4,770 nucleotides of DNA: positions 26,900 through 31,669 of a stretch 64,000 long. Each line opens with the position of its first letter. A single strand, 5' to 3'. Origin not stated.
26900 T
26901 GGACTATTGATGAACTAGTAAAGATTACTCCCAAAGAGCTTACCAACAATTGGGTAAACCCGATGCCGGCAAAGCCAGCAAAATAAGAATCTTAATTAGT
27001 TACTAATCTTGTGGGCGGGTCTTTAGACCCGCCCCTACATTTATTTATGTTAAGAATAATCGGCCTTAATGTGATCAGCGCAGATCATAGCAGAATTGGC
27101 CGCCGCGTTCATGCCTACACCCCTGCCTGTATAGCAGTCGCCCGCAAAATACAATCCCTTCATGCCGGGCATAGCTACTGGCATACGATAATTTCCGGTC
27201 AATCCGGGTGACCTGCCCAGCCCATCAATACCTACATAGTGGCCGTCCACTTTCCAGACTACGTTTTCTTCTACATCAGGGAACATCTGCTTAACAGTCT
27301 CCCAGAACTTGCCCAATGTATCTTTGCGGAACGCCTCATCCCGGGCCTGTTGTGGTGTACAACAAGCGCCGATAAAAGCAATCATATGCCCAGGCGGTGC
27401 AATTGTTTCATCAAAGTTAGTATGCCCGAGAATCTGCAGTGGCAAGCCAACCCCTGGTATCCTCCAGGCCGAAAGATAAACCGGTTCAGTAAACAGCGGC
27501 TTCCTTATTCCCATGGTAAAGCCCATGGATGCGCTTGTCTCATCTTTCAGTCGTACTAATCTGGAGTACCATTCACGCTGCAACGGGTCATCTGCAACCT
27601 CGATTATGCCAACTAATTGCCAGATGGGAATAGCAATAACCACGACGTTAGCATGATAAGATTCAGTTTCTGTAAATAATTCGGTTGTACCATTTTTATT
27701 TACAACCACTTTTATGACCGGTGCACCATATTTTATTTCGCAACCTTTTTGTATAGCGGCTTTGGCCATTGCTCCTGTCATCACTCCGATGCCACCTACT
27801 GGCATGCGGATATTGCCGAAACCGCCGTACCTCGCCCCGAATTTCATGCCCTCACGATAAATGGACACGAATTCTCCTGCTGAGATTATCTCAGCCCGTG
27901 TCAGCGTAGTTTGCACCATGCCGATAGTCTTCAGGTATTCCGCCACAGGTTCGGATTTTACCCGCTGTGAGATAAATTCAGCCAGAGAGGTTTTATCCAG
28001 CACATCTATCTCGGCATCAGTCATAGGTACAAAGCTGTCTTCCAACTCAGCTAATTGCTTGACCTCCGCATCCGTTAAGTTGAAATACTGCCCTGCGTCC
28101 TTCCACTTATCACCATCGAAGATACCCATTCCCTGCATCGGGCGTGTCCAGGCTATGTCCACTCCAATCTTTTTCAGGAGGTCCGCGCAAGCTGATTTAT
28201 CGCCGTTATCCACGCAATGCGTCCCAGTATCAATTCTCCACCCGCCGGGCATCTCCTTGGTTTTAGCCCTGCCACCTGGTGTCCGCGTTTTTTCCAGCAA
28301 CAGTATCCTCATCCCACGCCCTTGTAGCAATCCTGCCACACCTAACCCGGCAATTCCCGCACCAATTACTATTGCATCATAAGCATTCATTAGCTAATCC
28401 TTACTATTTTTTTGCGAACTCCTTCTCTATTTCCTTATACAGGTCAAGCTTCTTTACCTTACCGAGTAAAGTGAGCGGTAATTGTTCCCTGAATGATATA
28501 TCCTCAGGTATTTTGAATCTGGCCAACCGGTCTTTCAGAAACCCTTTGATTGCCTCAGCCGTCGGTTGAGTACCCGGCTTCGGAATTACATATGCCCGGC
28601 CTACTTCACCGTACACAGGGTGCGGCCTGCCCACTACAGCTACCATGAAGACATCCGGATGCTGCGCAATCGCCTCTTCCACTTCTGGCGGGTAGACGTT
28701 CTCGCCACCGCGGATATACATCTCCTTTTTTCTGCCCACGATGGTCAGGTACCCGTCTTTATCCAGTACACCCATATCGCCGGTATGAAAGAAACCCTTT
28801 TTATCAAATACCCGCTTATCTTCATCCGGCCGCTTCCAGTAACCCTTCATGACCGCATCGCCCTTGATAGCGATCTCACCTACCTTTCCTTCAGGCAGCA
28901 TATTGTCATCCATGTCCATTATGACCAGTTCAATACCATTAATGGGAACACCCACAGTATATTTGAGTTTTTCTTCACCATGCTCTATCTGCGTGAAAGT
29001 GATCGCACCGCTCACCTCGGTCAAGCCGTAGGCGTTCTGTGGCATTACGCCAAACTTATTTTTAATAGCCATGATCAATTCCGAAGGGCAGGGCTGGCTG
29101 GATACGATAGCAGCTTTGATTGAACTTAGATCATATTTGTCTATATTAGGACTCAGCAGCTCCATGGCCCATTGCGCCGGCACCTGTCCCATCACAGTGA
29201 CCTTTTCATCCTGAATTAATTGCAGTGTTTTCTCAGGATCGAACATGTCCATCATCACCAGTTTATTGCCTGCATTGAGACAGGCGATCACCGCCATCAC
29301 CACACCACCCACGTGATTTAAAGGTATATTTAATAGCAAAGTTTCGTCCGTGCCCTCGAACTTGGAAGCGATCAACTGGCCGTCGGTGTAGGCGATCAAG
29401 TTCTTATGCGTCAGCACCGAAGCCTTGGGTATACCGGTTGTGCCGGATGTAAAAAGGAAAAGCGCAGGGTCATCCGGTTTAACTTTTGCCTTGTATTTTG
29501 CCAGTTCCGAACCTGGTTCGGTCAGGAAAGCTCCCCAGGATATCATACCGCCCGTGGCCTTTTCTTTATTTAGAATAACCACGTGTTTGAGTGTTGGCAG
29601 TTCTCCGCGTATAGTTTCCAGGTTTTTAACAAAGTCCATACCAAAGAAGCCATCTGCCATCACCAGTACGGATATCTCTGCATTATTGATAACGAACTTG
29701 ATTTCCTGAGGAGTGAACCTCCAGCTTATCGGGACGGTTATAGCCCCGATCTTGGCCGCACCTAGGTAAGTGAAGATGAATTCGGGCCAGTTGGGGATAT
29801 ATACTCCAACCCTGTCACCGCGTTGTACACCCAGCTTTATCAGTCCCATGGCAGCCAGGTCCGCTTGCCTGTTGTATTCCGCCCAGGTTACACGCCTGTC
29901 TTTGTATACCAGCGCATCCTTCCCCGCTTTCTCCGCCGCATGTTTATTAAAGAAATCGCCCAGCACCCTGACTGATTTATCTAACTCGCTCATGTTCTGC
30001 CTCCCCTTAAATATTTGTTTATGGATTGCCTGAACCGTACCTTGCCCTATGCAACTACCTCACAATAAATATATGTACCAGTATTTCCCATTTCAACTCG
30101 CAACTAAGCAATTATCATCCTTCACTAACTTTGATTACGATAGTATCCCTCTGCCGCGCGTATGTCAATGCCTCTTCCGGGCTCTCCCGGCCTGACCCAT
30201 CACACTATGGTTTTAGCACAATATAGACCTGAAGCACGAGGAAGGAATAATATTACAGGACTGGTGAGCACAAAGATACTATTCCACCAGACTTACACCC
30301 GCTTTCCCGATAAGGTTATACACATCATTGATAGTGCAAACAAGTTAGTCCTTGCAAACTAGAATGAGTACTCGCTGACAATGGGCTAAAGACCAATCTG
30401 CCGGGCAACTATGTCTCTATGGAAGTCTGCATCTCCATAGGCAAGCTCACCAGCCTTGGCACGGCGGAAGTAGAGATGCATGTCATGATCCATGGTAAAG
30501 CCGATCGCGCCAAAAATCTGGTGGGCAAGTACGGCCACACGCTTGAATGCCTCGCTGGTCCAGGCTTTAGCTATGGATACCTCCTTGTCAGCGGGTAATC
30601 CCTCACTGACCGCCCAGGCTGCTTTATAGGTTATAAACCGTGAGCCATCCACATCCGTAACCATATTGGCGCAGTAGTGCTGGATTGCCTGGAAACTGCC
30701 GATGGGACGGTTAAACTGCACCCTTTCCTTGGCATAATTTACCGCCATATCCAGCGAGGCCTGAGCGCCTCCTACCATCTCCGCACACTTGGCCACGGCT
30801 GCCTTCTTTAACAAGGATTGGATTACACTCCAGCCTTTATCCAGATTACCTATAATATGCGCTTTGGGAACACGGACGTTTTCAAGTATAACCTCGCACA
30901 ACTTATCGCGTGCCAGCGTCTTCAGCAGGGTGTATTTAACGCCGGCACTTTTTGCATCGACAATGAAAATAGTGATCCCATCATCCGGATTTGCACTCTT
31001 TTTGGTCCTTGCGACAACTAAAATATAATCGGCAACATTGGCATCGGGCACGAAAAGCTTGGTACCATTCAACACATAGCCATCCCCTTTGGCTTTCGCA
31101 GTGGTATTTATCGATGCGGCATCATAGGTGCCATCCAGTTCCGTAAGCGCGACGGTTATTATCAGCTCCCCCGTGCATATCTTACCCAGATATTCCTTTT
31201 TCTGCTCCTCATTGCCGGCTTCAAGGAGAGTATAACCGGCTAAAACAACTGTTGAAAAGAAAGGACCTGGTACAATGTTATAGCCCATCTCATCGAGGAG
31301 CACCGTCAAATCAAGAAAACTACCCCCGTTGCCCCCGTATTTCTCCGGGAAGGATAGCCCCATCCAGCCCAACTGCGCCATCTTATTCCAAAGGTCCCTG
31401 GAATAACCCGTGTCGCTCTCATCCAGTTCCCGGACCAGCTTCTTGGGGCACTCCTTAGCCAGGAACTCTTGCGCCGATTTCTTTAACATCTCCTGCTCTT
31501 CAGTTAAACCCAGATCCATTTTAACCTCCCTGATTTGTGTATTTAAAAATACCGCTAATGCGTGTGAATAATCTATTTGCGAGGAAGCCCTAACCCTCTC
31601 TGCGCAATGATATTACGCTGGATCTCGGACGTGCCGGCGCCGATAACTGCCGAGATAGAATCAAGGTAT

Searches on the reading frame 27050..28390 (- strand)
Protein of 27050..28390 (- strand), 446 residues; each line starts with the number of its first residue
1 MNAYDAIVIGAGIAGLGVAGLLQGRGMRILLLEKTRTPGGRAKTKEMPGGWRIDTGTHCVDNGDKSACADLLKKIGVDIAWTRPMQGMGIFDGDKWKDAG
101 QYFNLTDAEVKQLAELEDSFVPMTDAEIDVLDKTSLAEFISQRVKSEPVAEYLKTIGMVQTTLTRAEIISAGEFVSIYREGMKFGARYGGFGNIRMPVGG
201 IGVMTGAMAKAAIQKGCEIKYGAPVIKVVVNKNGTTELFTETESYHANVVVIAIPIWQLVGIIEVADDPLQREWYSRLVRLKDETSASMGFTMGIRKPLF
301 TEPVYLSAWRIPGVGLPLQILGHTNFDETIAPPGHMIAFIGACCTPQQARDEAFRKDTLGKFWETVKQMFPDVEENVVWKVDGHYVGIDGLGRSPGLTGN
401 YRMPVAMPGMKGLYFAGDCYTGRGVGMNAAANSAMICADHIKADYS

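Call 8: search_protein_families(library=pfam, proteins=[window:27050-28390:-], max_evalue=0.001)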
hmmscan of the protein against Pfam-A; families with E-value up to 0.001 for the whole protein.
window:27050-28390:- (446 aa): 3 families
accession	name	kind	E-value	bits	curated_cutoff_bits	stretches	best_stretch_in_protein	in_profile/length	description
PF01593.30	Amino_oxidase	-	1.3e-22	81.1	19.8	1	13-441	1-442/443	Flavin containing amine oxidoreductase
PF13450.12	NAD_binding_8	-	1.1e-13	51.7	21.9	1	8-72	1-65/68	NAD(P)-binding Rossmann-like domain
PF01266.30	DAO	-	2.8e-13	50.6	27.9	1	5-437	1-350/353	FAD dependent oxidoreductase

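Call 27: search_solved_structures(query=window:27050-28390:-, max_evalue=0.00001)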
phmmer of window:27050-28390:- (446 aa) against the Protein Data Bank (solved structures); distinct sequences matched with E-value up to 0.00001: 3.
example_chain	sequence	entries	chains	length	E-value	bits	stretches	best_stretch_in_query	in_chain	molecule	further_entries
8p84_A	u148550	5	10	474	8e-07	31.2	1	4-273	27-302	Monoamine oxidase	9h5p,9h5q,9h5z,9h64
3nrn_A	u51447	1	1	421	9.1e-07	31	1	6-138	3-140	uncharacterized protein PF1083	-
6lqc_A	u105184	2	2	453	1.6e-06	30.2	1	5-256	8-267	Cyclohexylamine Oxidase | Amine oxidase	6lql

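Call 42: search_protein_families(library=ncbifam, proteins=[window:27050-28390:-], max_evalue=0.00001)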
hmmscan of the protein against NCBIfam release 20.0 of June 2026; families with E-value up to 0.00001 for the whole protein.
window:27050-28390:- (446 aa): 15 families
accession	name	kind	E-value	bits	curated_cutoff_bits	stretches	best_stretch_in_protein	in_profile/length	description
NF005560.0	PRK07233.1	equivalog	3.2e-19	69.1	252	2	7-88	4-85/435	hypothetical protein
TIGR02730.1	carot_isom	equivalog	4.9e-19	68.5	586.9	2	179-444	208-491/493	carotenoid isomerase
TIGR03467.1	HpnE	equivalog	4.1e-17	62.6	283.05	1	7-262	2-269/430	hydroxysqualene dehydroxylase HpnE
TIGR02734.1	crtI_fam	subfamily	4.6e-16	58.6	238.1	1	6-57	1-51/504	phytoene desaturase family protein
NF045637.1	carotdesatCrtDProt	equivalog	2e-12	46.4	580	1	7-98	2-90/485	1-hydroxycarotenoid 3,4-desaturase CrtD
NF058655.1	CrtID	equivalog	3.7e-11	42.6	640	1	7-56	2-50/478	bifunctional phytoene desaturase/3,4-desaturase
NF045689.1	BCarotKetCrtO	equivalog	3.9e-10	38.9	1000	1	1-47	1-47/563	beta-carotene ketolase CrtO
NF005547.0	PRK07208.1-3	equivalog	7.4e-10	38.1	380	1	5-58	6-58/465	hypothetical protein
TIGR02733.1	desat_CrtD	equivalog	1.7e-09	36.9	549.7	1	6-59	4-56/492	C-3',4' desaturase CrtD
NF042421.1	hydcarot_desat_CrtD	equivalog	2.9e-08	32.6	500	0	5-57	3-54/487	1-hydroxycarotenoid 3,4-desaturase CrtD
NF053556.1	prodigi_MAP_PigB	equivalog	4.7e-08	31.9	850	1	2-86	153-235/659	prodigiosin MAP biosynthesis oxidoreductase PigB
NF005548.0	PRK07208.1-4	equivalog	2.9e-07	29.5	389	0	5-58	5-57/488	hypothetical protein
TIGR02352.1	thiamin_ThiO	equivalog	2.1e-06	27.1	250.8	0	7-40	2-34/351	glycine oxidase ThiO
TIGR02032.1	GG-red-SF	subfamily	5e-06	26.4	158.8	0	4-39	1-36/297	geranylgeranyl reductase family protein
TIGR00562.1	proto_IX_ox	equivalog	6.6e-06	25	97.85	0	5-78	4-77/470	protoporphyrinogen oxidase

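Call 69: find_homologous_proteins(query=window:27053-28390:-, max_evalue=0.00001)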
Query window:27053-28390:- (446 aa): 122 proteins with E <= 0.00001 among 8000 candidates; the best 120 are listed.
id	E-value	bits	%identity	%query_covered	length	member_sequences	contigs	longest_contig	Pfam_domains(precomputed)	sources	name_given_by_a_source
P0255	4.2e-290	980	95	100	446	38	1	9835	PF01266.31,PF01593.31,PF13450.13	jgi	jgi:prolycopene isomerase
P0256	3.3e-263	891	84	100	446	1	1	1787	PF01266.31,PF01593.31,PF13450.13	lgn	-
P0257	2.3e-256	869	83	100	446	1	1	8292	PF01266.31,PF01593.31,PF13450.13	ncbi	-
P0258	7.9e-237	804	75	100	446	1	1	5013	PF01266.31,PF01593.31,PF13450.13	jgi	jgi:phytoene dehydrogenase-like protein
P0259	1.5e-212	724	68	100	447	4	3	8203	PF01266.31,PF01593.31,PF13450.13,PF01494.26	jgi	jgi:phytoene dehydrogenase-like protein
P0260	6.2e-208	709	84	80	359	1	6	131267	PF01266.31,PF01593.31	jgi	jgi:phytoene dehydrogenase-like protein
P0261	1.3e-203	695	66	100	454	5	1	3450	PF01266.31,PF01593.31,PF13450.13,PF03486.21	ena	-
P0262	2.1e-203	694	67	100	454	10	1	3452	PF01266.31,PF01593.31,PF13450.13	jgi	jgi:prolycopene isomerase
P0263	4.9e-197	673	64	100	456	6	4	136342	PF01946.24,PF01266.31,PF01593.31,PF13450.13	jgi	-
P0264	9.2e-196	669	65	99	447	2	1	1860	PF01266.31,PF01593.31,PF13450.13,PF03486.21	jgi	jgi:prolycopene isomerase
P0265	3.6e-193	660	64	100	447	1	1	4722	PF01946.24,PF01266.31,PF01593.31,PF13450.13,PF07992.21,PF13738.13,PF03486.21,PF12831.14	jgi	-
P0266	1.5e-192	658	83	77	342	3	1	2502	PF01266.31,PF01593.31,PF13450.13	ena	-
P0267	1.7e-186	638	61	100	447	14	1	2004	PF01946.24,PF01266.31,PF01593.31,PF13450.13,PF07992.21,PF03486.21,PF01494.26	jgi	jgi:phytoene dehydrogenase-like protein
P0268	6.4e-185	633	62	100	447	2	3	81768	PF01946.24,PF01266.31,PF01593.31,PF13450.13,PF07992.21,PF13738.13,PF03486.21,PF01494.26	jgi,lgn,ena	-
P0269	2.3e-184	631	61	100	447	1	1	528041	PF01946.24,PF01266.31,PF01593.31,PF13450.13,PF00890.31,PF13738.13,PF03486.21,PF01494.26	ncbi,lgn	-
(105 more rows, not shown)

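Call 74: predict_structure(alignment_id=A2)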
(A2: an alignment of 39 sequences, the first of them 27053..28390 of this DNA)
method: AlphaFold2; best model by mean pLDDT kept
length: 446 residues; sequences in the alignment: 39
mean_pLDDT: 92.7   pTM: 0.92
mean pLDDT of the five models: 92.7, 92.2, 90.7, 90.7, 90.5
residues with pLDDT >= 90: 355; 70-90: 86; 50-70: 5; < 50: 0
segments of 3 or more residues with pLDDT < 50: none
pLDDT, mean of each block of 10 residues (from residue 1): 86 98 96 96 92 91 95 97 91 88 92 93 95 97 94 90 92 94 80 89 97 97 95 85 93 95 87 92 92 95 89 87 94 96 93 96 95 96 90 90 92 94 93 98 91
secondary structure, 60 per line:
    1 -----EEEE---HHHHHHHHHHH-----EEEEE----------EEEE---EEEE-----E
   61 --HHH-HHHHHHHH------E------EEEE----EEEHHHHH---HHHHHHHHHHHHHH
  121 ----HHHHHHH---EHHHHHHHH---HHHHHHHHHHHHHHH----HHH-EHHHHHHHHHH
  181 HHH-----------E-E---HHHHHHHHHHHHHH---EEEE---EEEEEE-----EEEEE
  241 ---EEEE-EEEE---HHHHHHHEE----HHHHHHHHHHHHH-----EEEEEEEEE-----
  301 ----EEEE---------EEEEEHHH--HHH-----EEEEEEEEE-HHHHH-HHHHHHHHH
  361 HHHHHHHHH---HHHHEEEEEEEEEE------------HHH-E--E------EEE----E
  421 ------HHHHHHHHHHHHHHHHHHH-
elements in order: E6-9 H13-23 E29-33 E44-47 E51-54 H67-74 E88-91 E96-98 H99-103 H107-120 H125-131 H136-143 H147-161 H171-183 H201-214 E218-221 E225-230 E236-240 E244-247 E249-252 H256-262 H269-281 E287-295 E305-308 E318-322 E336-344 H346-350 H352-369 H373-376 E377-386 E413-415 H427-445

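Call 76: fold_search(model_id=the predicted structure, library=pdb)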
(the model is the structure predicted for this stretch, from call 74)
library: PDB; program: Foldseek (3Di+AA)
matches with E <= 10: 1981; with E <= 0.001: 1306
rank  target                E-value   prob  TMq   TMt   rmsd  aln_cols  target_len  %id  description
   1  3ka7                  1.2e-27  1.00  0.77  0.81   4.0       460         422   20  Crystal Structure of an oxidoreductase from Methanosarcina mazei. Northeast Structural Genomics Consortium target id MaR (released 2009-11-17)
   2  4rep                  2.0e-25  1.00  0.75  0.69   5.5       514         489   18  Crystal Structure of gamma-carotenoid desaturase (released 2015-07-15)
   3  3nrn                  6.4e-24  1.00  0.74  0.83   3.8       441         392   17  Crystal Structure of PF1083 protein from Pyrococcus furiosus, Northeast Structural Genomics Consortium Target PfR223 (released 2010-11-03)
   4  7eme_A                3.7e-23  1.00  0.68  0.73   5.0       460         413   16  Putative Leptospira interrogans recombinant L-amino acid oxidase (released 2021-08-18)
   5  5ttk_A                3.9e-23  1.00  0.65  0.67   5.8       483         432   17  Crystal Structure of Selenomethionine-incorporated Nicotine Oxidoreductase from Pseudomonas putida (released 2017-01-25)
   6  7eme_B                6.4e-23  1.00  0.70  0.75   4.8       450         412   19  Putative Leptospira interrogans recombinant L-amino acid oxidase (released 2021-08-18)
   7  8dq7_A                7.7e-23  1.00  0.65  0.67   5.7       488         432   17  The structure of NicA2 variant F104L/A107T/S146I/G317D/H368R/L449V/N462S from Pseudomonas putida (released 2023-07-26)
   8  9h5p_A                8.7e-23  1.00  0.70  0.70   4.8       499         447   18  Crystal structure of Thermoanaerobacterales bacterium monoamine oxidase in complex with putrescine (released 2025-01-22)
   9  8p84_A                8.7e-23  1.00  0.69  0.69   5.0       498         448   18  X-ray structure of Thermoanaerobacterales bacterium monoamine oxidase (released 2023-10-18)
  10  6c71_D                8.7e-23  1.00  0.67  0.68   5.4       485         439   18  Nicotine Oxidoreductase in Complex with S-nicotine (released 2018-07-11)
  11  7kho_A                1.2e-22  1.00  0.65  0.67   5.8       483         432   18  NicA2 variant N462V in complex with (S)-nicotine (released 2021-02-10)
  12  8p84_B                1.3e-22  1.00  0.71  0.70   4.9       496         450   18  X-ray structure of Thermoanaerobacterales bacterium monoamine oxidase (released 2023-10-18)
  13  8i6i_A                1.3e-22  1.00  0.64  0.64   6.0       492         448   17  Crystal structure of cyclohexylamine oxidase from Acinetobacter sp. YT-02 (released 2024-09-04)
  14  6c71_C                1.7e-22  1.00  0.66  0.67   5.4       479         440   18  Nicotine Oxidoreductase in Complex with S-nicotine (released 2018-07-11)
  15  7c49_A                1.8e-22  1.00  0.67  0.68   5.6       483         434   17  nicA2 with cofactor FAD and substrate nicotine (released 2020-06-03)
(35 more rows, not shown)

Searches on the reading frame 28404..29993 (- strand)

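Call 8: search_protein_families(library=pfam, proteins=[window:28404-29993:-], max_evalue=0.001)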
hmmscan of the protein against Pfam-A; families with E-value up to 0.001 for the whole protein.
window:28404-29993:- (529 aa): 2 families
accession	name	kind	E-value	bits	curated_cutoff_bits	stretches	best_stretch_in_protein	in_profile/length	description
PF00501.34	AMP-binding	-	5e-88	295.9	29.9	1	15-386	1-384/384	AMP-binding enzyme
PF13193.12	AMP-binding_C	-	2.3e-18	67.3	24.5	1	437-512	1-76/76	AMP-binding enzyme C-terminal domain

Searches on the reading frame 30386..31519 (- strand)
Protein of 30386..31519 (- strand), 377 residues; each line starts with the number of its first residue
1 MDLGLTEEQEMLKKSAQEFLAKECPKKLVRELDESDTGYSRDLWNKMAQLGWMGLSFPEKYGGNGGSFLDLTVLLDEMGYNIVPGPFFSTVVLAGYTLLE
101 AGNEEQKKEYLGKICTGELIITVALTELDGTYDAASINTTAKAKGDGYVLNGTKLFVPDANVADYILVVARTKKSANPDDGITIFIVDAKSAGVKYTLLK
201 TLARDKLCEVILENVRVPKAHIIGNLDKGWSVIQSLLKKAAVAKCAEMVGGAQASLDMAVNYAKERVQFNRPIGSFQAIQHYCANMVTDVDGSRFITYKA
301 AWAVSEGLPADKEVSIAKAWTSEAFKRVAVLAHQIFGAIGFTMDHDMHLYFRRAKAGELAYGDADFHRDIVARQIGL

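Call 28: search_protein_families(library=pfam, proteins=[window:30386-31519:-], max_evalue=0.0001)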
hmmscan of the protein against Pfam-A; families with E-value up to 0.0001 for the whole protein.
window:30386-31519:- (377 aa): 4 families
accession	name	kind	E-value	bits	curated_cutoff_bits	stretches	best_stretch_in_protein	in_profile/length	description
PF00441.29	Acyl-CoA_dh_1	-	4.3e-37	128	22.4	1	227-375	1-149/150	Acyl-CoA dehydrogenase, C-terminal domain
PF02771.21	Acyl-CoA_dh_N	-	2.4e-28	99.2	22.9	1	6-118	1-113/113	Acyl-CoA dehydrogenase, N-terminal domain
PF02770.24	Acyl-CoA_dh_M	-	1.1e-18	67.7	33.3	1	123-215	2-97/97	Acyl-CoA dehydrogenase, middle domain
PF08028.16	Acyl-CoA_dh_2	-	1.8e-10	41.6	22.7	1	245-357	4-126/134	Acyl-CoA dehydrogenase, C-terminal domain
